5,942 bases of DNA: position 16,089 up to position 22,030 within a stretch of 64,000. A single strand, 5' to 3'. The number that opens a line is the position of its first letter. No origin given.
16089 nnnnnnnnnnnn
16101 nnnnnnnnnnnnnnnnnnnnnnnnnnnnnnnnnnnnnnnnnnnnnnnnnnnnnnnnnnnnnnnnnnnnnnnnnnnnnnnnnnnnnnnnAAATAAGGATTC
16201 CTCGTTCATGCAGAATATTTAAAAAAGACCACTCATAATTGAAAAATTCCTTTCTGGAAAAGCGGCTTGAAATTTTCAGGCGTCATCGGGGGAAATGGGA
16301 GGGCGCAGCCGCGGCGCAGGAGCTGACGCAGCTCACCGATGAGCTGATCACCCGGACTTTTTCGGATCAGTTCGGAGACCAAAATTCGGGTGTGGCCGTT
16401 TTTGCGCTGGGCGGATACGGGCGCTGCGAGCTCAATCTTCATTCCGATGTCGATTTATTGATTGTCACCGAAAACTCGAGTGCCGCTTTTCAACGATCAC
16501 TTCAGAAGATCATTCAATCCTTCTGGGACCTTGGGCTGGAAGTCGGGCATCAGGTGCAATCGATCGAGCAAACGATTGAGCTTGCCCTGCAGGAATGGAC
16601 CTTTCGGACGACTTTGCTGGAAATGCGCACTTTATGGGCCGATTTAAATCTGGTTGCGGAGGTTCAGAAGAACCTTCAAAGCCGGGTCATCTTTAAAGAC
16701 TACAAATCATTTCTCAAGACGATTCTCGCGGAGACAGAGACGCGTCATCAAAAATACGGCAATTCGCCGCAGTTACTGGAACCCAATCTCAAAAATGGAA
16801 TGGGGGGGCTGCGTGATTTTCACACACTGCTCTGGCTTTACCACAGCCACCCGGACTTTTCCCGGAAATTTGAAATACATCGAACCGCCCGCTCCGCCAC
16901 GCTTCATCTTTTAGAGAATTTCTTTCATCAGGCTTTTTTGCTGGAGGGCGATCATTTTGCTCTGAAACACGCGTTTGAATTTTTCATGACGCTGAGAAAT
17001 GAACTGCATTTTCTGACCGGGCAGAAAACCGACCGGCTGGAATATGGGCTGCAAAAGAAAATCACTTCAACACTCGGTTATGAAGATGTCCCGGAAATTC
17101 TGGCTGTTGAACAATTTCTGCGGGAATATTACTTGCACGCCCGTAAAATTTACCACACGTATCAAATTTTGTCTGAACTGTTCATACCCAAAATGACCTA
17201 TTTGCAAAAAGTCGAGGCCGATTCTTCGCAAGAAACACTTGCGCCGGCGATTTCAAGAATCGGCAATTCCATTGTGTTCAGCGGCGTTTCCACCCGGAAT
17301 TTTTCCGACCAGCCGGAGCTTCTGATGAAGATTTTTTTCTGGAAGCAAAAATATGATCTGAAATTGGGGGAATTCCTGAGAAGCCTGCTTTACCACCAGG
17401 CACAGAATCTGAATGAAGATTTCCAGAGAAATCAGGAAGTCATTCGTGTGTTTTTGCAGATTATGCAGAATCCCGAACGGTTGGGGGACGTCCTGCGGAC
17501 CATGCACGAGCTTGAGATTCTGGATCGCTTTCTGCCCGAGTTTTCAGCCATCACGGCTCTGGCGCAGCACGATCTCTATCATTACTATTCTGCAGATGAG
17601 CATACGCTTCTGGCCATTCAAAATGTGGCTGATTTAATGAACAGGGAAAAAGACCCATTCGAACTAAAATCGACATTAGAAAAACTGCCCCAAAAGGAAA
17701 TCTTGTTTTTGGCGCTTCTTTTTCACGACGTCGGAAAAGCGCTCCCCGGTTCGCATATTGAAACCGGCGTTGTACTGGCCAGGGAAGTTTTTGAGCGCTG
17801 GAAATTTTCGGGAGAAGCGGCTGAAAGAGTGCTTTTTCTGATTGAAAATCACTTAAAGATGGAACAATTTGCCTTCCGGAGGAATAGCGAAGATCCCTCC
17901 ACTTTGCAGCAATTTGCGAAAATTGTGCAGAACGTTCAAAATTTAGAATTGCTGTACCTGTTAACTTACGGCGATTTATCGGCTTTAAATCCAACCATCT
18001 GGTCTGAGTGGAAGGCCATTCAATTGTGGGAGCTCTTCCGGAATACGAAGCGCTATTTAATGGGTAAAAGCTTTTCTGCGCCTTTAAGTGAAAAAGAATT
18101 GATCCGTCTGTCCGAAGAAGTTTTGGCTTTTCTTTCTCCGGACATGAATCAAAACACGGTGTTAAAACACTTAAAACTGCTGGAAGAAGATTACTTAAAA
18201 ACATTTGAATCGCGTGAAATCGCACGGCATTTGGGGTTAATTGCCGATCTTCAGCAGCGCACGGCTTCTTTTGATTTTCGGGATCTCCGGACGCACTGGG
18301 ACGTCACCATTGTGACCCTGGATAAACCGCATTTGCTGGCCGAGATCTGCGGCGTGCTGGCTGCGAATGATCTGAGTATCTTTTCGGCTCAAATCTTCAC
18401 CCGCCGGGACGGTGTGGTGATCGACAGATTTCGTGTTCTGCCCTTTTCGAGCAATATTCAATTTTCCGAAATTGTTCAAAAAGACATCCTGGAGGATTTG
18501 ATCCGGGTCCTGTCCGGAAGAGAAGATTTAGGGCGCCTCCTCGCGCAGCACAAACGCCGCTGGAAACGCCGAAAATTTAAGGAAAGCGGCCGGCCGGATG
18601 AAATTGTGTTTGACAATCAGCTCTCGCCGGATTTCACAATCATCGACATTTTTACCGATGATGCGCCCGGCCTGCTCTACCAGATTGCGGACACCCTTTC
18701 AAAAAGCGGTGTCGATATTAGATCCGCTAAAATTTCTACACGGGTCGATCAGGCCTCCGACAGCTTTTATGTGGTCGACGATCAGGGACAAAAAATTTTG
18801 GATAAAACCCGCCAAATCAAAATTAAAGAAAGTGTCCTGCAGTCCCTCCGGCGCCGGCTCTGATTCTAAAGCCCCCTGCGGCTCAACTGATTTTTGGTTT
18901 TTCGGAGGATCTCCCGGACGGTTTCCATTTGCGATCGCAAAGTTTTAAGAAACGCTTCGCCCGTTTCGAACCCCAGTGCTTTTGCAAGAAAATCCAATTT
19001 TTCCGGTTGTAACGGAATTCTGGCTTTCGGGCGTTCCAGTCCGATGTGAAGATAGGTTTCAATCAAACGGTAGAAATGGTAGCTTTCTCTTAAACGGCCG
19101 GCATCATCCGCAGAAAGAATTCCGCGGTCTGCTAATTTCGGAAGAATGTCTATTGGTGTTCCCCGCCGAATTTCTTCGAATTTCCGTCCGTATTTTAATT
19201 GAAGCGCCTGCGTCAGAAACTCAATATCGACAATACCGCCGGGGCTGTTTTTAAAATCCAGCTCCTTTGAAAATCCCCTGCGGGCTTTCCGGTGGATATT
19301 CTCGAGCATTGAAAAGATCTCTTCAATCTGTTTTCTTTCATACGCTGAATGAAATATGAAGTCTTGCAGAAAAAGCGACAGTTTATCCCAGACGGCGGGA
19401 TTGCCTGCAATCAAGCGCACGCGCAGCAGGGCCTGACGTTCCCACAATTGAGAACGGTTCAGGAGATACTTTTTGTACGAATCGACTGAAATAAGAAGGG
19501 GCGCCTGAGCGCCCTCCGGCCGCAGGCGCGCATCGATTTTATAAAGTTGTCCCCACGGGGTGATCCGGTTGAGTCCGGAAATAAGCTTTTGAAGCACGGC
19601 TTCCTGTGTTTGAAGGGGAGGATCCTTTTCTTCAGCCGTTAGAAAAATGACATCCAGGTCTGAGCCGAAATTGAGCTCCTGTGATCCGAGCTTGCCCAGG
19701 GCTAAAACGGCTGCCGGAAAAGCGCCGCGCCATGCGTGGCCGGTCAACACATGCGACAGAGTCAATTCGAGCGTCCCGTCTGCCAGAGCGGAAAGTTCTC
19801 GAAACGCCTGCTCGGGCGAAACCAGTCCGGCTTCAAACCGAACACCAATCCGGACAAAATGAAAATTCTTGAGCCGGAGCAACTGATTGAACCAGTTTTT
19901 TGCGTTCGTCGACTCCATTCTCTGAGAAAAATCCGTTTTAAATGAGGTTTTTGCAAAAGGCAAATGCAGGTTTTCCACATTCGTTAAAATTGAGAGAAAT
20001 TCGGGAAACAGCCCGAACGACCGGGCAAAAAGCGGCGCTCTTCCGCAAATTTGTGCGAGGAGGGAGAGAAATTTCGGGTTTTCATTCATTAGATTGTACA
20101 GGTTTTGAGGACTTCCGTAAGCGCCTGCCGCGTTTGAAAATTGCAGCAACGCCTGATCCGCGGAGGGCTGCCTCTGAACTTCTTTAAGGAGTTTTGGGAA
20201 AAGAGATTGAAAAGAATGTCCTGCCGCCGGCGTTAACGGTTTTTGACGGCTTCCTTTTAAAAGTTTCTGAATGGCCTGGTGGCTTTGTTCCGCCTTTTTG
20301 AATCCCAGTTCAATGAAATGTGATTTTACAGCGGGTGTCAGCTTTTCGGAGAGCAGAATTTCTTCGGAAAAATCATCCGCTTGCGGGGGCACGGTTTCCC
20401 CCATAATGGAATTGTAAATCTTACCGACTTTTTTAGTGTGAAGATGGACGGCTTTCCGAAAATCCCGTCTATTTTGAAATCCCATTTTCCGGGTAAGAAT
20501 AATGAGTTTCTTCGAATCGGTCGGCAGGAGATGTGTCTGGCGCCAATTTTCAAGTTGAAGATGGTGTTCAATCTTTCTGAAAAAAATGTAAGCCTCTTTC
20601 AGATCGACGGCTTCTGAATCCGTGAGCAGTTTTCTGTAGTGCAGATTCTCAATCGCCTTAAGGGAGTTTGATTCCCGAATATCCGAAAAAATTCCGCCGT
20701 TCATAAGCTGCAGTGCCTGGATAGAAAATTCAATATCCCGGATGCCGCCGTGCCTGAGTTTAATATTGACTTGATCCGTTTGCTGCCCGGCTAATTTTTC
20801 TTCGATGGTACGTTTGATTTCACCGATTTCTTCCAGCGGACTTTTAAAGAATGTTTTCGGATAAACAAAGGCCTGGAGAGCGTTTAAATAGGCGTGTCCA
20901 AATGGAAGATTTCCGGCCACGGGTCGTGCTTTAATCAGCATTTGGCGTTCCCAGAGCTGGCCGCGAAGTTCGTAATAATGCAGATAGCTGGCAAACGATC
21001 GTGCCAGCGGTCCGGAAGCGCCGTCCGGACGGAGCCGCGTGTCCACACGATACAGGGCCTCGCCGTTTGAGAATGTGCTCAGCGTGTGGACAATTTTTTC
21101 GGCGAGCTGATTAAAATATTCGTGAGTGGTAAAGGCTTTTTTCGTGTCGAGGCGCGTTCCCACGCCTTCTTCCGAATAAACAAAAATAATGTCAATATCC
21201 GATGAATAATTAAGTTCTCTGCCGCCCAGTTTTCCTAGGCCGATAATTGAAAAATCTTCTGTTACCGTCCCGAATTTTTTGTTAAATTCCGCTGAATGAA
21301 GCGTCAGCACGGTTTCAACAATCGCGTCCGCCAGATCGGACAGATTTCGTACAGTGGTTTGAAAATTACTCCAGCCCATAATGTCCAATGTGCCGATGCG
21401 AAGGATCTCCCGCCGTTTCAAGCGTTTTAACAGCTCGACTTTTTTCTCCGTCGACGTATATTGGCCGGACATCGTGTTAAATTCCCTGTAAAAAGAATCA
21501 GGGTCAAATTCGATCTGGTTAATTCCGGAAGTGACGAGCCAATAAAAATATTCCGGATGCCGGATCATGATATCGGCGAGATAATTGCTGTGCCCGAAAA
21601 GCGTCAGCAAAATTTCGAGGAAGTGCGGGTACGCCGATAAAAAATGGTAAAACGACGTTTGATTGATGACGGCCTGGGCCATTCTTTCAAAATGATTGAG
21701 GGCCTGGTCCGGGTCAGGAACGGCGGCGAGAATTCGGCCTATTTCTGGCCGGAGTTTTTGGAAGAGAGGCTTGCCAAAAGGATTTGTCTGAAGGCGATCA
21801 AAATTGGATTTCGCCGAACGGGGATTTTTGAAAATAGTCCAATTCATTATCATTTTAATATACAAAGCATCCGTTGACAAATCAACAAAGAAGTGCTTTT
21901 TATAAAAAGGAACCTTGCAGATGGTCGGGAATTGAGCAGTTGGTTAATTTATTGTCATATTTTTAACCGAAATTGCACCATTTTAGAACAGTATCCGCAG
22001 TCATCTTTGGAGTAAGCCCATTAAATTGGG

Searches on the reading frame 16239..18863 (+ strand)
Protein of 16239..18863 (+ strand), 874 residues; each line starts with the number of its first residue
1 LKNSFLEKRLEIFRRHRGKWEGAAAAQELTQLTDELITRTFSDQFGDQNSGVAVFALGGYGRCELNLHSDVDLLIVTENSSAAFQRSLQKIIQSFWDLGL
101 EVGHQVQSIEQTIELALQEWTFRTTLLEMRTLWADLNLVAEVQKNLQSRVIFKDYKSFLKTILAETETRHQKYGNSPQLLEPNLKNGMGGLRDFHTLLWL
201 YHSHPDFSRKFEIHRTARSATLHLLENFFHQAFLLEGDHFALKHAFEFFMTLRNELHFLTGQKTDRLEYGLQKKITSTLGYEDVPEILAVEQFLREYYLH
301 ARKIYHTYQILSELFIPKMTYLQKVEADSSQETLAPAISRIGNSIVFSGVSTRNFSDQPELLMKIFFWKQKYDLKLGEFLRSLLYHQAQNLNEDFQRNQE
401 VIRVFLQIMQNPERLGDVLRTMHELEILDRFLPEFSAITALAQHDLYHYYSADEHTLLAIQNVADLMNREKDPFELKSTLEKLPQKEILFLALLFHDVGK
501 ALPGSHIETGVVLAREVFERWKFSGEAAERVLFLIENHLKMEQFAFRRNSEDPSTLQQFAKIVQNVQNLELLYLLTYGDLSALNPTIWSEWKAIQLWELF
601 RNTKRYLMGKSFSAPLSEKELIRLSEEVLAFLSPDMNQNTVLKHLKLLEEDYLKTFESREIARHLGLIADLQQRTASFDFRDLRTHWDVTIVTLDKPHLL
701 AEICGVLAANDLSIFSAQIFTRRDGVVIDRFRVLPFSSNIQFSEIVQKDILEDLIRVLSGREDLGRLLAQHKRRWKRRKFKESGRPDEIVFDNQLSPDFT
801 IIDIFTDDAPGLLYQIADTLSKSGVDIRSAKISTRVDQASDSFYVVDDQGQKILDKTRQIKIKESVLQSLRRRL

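Call 6: search_protein_families(library=pfam, proteins=[window:16239-18863:+])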
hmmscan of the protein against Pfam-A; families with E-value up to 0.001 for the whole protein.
window:16239-18863:+ (874 aa): 8 families
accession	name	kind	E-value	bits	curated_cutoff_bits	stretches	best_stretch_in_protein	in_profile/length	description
PF08335.16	GlnD_UR_UTase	-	1e-28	100.6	21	1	158-311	2-140/141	GlnD PII-uridylyltransferase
PF01842.31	ACT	-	1.3e-13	50.8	27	2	693-730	7-45/66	ACT domain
PF01966.28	HD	-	4.3e-10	40.3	22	1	454-562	3-109/116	HD domain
PF24931.1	ACT_ACR9_3rd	-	8e-10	39.1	27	1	789-870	2-84/98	ACR9-like, ACT-like domain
PF13291.12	ACT_4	-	3e-08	34.7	27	0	802-838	9-46/80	ACT domain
PF22754.3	bHLH-TF_ACT-like_plant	-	0.00015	22.3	27.6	0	802-865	13-70/75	Plant bHLH transcription factor, ACT-like domain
PF03710.21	GlnE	-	0.00047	20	24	0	25-82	105-160/252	Glutamate-ammonia ligase adenylyltransferase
PF01909.29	NTP_transf_2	-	0.00074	20.3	21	0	41-92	4-55/93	Nucleotidyltransferase domain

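Call 7: search_protein_families(library=ncbifam, proteins=[window:16239-18863:+])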
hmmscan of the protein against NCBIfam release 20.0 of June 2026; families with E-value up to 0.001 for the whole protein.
window:16239-18863:+ (874 aa): 12 families
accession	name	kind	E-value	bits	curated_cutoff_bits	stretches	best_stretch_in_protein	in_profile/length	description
TIGR01693.1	UTase_glnD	equivalog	2.2e-181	605.1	519.4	1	20-870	12-849/850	[protein-PII] uridylyltransferase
NF003467.0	PRK05092.1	equivalog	2.7e-175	584.7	959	1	2-871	53-924/940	[protein-PII] uridylyltransferase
NF002837.0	PRK03059.1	equivalog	2.7e-138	462.5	1010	1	2-870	15-855/857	[protein-PII] uridylyltransferase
NF001366.0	PRK00275.1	equivalog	1.6e-129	433.3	1299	1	30-872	57-887/895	[protein-PII] uridylyltransferase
NF003448.0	PRK05007.1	equivalog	9.2e-118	394.4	1255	1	27-871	56-879/884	bifunctional uridylyltransferase/uridylyl-removing protein GlnD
NF002895.0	PRK03381.1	equivalog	2.3e-101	340.2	631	1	17-871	26-778/782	[protein-PII] uridylyltransferase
NF002487.0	PRK01759.1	equivalog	4.9e-101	339.3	890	1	29-870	42-861/862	bifunctional uridylyltransferase/uridylyl-removing protein GlnD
NF003347.0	PRK04374.1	equivalog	1e-81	275.4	1567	1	47-860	68-857/869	[protein-PII] uridylyltransferase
NF001265.0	PRK00227.1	equivalog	3.7e-29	101.4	799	2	404-625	333-543/693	[protein-PII] uridylyltransferase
NF010707.0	PRK14109.1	equivalog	1.4e-07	30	625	0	46-86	211-251/1010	bifunctional [glutamine synthetase] adenylyltransferase/[glutamine synthetase]-adenylyl-L-tyrosine phosphorylase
NF010706.0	PRK14108.1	equivalog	6.1e-07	27.5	724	1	47-87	182-222/986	bifunctional [glutamine synthetase] adenylyltransferase/[glutamine synthetase]-adenylyl-L-tyrosine phosphorylase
NF006352.0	PRK08577.1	equivalog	2.7e-05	24.2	140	0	801-833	58-90/136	hypothetical protein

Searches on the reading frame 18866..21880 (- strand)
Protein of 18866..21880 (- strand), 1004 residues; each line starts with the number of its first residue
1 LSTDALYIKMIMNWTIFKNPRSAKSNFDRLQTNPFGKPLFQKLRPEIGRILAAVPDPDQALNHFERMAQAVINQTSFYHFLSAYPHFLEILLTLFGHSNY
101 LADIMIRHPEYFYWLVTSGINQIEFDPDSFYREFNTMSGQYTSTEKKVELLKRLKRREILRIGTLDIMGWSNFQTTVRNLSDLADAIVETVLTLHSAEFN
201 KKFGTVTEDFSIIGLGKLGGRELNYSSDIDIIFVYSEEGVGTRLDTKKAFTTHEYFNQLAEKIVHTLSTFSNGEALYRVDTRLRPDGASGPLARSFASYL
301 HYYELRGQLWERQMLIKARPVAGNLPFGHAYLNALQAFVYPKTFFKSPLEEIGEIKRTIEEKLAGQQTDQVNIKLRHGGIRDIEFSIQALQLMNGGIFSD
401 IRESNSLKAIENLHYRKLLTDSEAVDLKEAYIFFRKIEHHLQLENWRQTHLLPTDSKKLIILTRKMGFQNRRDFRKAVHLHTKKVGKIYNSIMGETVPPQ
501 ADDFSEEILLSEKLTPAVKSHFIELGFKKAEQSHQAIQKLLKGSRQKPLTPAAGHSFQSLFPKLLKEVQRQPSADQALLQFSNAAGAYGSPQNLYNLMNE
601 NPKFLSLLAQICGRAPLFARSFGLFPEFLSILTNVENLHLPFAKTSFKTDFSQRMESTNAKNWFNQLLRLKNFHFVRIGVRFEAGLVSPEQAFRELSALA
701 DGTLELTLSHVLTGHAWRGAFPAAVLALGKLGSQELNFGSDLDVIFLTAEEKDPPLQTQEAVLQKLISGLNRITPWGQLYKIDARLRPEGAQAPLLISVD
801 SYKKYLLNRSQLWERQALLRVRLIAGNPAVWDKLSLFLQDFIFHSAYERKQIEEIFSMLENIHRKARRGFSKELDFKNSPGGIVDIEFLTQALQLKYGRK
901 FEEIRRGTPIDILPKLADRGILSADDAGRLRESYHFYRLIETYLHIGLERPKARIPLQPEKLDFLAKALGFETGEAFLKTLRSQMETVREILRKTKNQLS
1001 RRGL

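Call 6: search_protein_families(library=pfam, proteins=[window:18866-21880:-])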
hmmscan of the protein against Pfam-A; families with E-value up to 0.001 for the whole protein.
window:18866-21880:- (1004 aa): 4 families
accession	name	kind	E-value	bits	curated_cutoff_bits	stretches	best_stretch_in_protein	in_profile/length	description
PF03710.21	GlnE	-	1.3e-95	320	24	2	90-330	3-248/252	Glutamate-ammonia ligase adenylyltransferase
PF08335.16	GlnD_UR_UTase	-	1.8e-46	158.1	21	2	356-491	4-139/141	GlnD PII-uridylyltransferase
PF10335.14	DUF294_C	-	2.2e-07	31.2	22.5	0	366-448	31-106/145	Putative nucleotidyltransferase substrate binding domain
PF03445.19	DUF294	-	1.7e-05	25.1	21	0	174-269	18-100/138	Putative nucleotidyltransferase DUF294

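Call 7: search_protein_families(library=ncbifam, proteins=[window:18866-21880:-])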
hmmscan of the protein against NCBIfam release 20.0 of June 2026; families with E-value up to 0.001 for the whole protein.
window:18866-21880:- (1004 aa): 9 families
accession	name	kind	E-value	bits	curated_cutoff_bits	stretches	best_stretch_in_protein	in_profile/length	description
NF008292.0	PRK11072.1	equivalog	8.3e-167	557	487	3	208-904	154-873/946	bifunctional [glutamate--ammonia ligase]-adenylyl-L-tyrosine phosphorylase/[glutamate--ammonia-ligase] adenylyltransferase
NF010706.0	PRK14108.1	equivalog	2.4e-150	502.2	724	3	278-897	251-884/986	bifunctional [glutamine synthetase] adenylyltransferase/[glutamine synthetase]-adenylyl-L-tyrosine phosphorylase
NF010707.0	PRK14109.1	equivalog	3.8e-149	498.6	625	2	18-712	20-710/1010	bifunctional [glutamine synthetase] adenylyltransferase/[glutamine synthetase]-adenylyl-L-tyrosine phosphorylase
TIGR01693.1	UTase_glnD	equivalog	5.2e-16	58.1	519.4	1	810-995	111-285/850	[protein-PII] uridylyltransferase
NF003467.0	PRK05092.1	equivalog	4.4e-12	44.6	959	1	174-237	74-138/940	[protein-PII] uridylyltransferase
NF002837.0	PRK03059.1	equivalog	6.6e-09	34.4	1010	0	816-957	136-263/857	[protein-PII] uridylyltransferase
NF002895.0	PRK03381.1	equivalog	6.4e-08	31.2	631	0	710-752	46-88/782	[protein-PII] uridylyltransferase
NF003448.0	PRK05007.1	equivalog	4e-07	28.3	1255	1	724-972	82-296/884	bifunctional uridylyltransferase/uridylyl-removing protein GlnD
NF002487.0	PRK01759.1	equivalog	3.1e-05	22.4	890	0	724-955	66-265/862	bifunctional uridylyltransferase/uridylyl-removing protein GlnD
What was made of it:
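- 18866..21853 (-): glnE (glutamine synthetase adenylyltransferase), the divergent neighbour. This pairing is conserved within the window's clade. PF03710 at 320 bits and PRK11072 at 557 bits (calls 6, 7).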
